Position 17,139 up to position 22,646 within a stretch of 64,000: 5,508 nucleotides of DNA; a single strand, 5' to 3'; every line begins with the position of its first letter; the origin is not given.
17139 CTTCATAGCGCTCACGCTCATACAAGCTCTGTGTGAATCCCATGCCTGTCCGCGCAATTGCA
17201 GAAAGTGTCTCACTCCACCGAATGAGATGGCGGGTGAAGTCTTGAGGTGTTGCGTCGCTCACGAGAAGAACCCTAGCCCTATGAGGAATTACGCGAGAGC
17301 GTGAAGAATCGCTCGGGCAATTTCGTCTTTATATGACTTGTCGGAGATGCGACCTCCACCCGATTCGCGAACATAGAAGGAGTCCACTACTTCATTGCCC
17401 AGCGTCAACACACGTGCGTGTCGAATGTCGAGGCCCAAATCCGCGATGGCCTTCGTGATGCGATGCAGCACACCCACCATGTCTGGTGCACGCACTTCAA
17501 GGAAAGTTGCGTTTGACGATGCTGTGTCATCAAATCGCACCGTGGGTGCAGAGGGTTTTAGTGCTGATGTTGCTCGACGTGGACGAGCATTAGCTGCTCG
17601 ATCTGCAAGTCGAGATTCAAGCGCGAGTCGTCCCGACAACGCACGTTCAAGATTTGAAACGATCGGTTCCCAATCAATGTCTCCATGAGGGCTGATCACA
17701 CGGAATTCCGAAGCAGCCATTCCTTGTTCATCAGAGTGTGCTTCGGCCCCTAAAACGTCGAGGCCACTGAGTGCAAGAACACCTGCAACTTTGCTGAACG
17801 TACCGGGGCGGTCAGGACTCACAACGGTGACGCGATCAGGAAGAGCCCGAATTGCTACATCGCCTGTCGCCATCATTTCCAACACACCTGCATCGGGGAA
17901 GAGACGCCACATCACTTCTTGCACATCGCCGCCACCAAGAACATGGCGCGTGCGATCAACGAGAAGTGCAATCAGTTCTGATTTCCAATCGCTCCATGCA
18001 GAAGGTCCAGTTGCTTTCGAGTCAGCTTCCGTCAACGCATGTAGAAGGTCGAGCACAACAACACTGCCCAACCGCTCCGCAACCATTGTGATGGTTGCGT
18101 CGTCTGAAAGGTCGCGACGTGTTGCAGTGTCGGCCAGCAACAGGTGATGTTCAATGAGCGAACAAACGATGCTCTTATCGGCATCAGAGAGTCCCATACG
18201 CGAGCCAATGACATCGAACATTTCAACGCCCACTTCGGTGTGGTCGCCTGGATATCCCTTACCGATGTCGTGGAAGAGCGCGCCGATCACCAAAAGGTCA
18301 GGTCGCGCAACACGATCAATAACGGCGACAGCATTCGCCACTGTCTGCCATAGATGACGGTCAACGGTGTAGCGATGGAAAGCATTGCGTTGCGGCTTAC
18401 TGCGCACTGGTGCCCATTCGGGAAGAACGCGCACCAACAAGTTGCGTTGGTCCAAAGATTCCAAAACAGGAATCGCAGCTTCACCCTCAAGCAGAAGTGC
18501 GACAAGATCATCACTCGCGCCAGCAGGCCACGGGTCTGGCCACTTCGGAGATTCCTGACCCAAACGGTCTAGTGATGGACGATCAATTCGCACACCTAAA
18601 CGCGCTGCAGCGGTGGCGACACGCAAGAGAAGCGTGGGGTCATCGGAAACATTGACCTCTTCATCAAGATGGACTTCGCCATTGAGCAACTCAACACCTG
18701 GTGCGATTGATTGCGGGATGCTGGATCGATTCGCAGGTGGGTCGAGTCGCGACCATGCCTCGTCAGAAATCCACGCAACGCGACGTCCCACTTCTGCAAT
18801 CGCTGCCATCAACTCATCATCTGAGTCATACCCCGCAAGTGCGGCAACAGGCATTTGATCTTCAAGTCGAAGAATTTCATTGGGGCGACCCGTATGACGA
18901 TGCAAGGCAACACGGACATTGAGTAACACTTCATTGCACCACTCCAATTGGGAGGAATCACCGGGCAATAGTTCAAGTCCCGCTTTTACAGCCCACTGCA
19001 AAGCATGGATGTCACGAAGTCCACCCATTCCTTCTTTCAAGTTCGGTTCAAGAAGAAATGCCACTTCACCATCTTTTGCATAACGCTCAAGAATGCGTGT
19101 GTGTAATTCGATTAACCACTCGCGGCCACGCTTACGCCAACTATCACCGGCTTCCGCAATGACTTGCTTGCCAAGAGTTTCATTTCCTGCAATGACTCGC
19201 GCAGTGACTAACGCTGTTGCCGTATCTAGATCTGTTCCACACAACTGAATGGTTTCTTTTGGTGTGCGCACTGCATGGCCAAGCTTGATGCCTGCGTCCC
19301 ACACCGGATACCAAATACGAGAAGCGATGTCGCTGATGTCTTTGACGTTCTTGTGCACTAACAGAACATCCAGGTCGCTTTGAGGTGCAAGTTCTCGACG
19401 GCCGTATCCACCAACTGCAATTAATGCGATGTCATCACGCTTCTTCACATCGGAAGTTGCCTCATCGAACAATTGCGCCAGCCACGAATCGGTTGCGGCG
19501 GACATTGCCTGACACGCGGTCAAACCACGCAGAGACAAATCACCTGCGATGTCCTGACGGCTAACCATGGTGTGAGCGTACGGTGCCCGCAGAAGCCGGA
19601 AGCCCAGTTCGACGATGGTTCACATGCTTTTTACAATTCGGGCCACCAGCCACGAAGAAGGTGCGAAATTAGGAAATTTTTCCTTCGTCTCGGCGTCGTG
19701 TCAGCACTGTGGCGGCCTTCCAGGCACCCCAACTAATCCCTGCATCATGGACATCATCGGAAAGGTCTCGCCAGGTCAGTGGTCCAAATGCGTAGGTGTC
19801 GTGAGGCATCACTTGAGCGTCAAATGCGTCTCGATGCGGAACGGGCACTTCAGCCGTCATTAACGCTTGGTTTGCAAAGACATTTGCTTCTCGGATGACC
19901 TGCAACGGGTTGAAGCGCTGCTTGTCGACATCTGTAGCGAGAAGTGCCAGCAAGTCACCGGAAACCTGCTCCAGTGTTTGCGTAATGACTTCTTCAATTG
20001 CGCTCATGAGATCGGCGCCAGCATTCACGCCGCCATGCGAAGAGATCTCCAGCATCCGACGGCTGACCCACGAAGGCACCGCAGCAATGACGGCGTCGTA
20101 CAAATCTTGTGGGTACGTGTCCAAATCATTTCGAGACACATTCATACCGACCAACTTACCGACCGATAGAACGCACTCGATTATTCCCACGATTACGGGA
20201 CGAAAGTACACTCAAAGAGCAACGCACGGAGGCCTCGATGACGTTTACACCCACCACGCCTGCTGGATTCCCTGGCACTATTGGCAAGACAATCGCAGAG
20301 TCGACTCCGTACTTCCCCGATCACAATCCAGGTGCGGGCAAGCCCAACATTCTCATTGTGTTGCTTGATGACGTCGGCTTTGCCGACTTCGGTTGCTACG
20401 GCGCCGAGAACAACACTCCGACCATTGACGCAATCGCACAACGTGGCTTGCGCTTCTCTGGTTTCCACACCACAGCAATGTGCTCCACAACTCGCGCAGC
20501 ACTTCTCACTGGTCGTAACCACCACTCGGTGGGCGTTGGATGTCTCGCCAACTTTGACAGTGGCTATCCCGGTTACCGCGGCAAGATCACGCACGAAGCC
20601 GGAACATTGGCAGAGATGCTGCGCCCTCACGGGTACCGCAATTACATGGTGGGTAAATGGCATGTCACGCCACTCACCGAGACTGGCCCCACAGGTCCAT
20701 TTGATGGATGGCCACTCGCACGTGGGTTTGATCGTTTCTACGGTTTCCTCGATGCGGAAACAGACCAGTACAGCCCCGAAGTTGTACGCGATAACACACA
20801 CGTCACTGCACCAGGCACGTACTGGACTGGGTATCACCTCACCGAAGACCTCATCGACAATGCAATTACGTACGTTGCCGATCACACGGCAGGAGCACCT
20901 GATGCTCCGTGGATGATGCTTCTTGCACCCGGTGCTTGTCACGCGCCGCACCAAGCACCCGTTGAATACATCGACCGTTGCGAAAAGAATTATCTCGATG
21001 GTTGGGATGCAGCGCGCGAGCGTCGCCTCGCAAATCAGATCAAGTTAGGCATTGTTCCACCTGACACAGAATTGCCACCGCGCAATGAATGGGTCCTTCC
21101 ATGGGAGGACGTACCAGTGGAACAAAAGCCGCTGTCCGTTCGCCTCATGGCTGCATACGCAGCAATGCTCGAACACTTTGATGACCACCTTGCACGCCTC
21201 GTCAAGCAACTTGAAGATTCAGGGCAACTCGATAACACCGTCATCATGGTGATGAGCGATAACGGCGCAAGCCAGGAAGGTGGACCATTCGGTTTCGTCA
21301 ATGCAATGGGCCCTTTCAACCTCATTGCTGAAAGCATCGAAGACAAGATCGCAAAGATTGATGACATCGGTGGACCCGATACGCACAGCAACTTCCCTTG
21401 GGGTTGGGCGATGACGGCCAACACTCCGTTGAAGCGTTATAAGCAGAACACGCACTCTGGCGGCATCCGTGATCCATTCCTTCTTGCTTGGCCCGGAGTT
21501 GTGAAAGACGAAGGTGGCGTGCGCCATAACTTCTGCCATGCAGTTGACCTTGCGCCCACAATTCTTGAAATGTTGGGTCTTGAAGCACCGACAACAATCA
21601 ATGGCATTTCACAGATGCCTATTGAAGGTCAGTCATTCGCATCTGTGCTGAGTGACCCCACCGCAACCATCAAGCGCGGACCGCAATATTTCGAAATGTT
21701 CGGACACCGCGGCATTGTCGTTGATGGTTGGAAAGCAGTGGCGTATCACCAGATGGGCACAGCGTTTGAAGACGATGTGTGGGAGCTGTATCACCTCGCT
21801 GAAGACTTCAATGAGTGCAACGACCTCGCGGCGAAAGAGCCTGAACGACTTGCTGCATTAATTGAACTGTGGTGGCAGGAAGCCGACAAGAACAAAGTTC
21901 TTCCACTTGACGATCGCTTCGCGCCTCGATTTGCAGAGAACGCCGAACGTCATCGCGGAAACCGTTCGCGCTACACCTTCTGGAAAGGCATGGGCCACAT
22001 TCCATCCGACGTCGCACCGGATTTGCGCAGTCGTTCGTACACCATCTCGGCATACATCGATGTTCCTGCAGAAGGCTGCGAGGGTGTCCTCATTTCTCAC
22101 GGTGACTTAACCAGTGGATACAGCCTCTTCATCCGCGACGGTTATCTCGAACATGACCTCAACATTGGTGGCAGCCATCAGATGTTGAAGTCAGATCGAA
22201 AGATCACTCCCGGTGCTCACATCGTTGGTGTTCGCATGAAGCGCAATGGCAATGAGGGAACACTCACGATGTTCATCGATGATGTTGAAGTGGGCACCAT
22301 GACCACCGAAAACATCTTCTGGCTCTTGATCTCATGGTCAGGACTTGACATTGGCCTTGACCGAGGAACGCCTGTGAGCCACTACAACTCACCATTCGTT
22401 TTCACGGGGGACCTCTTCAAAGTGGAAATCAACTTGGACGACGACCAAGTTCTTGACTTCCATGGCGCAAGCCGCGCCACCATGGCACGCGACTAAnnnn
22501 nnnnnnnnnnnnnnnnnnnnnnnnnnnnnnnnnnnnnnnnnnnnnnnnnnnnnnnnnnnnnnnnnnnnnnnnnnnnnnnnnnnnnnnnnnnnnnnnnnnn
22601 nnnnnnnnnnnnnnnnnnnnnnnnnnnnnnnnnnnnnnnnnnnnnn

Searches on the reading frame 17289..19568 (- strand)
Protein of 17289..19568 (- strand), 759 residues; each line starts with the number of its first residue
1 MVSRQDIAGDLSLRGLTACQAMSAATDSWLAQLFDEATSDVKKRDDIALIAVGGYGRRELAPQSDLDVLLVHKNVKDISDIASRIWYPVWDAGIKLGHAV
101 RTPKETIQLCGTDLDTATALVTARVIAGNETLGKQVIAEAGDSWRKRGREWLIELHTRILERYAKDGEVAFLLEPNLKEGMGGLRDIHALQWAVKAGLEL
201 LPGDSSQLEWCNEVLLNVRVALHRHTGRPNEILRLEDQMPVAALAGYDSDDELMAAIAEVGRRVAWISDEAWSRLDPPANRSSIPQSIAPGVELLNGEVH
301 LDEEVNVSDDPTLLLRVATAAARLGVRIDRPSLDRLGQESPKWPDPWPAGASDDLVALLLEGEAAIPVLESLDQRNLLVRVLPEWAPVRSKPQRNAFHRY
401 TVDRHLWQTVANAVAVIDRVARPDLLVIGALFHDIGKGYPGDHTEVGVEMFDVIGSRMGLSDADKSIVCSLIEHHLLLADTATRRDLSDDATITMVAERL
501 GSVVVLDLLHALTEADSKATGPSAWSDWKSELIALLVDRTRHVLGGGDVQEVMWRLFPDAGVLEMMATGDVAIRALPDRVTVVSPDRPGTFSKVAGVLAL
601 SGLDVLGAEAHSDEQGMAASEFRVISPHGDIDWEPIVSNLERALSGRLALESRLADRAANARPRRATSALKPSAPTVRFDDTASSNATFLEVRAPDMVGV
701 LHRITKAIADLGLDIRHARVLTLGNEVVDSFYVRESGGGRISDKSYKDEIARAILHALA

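Call 32: search_protein_families(library=pfam, proteins=[window:17289-19568:-], max_evalue=0.00001)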
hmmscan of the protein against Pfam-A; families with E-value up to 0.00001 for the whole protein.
window:17289-19568:- (759 aa): 3 families
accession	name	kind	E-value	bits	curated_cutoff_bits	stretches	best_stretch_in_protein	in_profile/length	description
PF08335.16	GlnD_UR_UTase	-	8.2e-16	58.7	21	1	161-267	12-136/141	GlnD PII-uridylyltransferase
PF01842.31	ACT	-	5.6e-15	55.2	27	1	689-731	2-46/66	ACT domain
PF01966.28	HD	-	2.2e-11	44.5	22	1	403-500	2-113/116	HD domain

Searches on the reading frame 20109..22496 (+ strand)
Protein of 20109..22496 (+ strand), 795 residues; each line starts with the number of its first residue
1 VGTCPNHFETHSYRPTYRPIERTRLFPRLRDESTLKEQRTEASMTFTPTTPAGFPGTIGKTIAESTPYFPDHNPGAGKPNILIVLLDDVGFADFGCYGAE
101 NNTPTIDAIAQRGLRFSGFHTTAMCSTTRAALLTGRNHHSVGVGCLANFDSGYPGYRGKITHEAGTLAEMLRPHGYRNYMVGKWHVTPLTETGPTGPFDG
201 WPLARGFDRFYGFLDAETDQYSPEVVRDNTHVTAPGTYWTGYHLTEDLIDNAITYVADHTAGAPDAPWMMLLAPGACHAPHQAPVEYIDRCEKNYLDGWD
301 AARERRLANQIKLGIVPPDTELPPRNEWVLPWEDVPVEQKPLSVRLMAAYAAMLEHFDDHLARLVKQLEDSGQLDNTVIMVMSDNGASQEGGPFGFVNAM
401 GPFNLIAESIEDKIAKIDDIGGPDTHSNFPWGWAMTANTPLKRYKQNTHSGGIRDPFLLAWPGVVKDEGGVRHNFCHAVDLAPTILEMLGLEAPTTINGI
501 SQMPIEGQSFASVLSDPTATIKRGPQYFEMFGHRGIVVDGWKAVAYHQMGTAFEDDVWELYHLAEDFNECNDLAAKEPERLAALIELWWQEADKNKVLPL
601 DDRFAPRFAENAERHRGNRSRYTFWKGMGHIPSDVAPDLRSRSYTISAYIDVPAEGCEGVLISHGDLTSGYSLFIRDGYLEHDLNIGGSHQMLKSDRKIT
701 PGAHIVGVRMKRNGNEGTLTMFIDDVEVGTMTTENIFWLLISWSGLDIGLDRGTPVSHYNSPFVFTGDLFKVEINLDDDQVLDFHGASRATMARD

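Call 32: search_protein_families(library=pfam, proteins=[window:20109-22496:+], max_evalue=0.00001)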
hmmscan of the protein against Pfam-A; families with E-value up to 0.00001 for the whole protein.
window:20109-22496:+ (795 aa): 2 families
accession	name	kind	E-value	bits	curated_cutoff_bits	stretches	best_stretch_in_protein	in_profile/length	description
PF00884.28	Sulfatase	-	1.4e-63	215.4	25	1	79-490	1-300/301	Sulfatase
PF16347.10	SGSH_C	-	6.8e-12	46.2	29.3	1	449-576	12-134/154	N-sulphoglucosamine sulphohydrolase, C-terminal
